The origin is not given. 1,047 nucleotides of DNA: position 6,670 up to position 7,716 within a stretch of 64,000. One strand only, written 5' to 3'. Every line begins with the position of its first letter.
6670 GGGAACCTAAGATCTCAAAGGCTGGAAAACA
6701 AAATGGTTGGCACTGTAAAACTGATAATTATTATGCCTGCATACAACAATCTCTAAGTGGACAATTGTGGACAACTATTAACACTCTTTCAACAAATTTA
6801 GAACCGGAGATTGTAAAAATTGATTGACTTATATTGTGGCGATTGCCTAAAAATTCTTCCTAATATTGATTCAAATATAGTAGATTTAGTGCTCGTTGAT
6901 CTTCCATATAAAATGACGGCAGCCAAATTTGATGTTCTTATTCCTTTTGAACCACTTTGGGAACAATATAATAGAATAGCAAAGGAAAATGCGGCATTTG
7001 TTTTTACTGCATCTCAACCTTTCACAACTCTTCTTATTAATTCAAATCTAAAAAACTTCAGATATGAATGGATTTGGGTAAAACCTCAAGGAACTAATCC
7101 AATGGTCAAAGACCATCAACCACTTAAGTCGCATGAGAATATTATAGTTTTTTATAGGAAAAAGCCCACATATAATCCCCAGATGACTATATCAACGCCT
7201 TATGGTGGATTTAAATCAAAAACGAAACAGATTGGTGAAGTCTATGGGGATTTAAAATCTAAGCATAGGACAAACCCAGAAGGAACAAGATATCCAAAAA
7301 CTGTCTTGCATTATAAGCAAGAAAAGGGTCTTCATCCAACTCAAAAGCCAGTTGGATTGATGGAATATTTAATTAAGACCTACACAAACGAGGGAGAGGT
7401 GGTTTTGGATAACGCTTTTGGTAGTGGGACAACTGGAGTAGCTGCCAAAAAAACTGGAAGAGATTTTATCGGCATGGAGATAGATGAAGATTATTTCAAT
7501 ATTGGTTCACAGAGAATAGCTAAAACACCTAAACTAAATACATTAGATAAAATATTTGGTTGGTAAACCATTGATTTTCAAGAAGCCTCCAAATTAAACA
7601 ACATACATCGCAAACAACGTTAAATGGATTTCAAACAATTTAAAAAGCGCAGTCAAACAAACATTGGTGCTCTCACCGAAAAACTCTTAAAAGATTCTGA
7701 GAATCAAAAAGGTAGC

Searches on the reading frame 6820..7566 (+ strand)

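Call 38: search_protein_families(library=pfam, proteins=[window:6820-7566:+], max_evalue=0.001)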
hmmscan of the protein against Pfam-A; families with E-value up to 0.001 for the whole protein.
window:6820-7566:+ (248 aa): 1 family
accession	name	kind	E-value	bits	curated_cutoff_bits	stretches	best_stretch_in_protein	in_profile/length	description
PF01555.25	N6_N4_Mtase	-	8.3e-32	111.4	26.7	1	21-228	1-218/221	DNA methylase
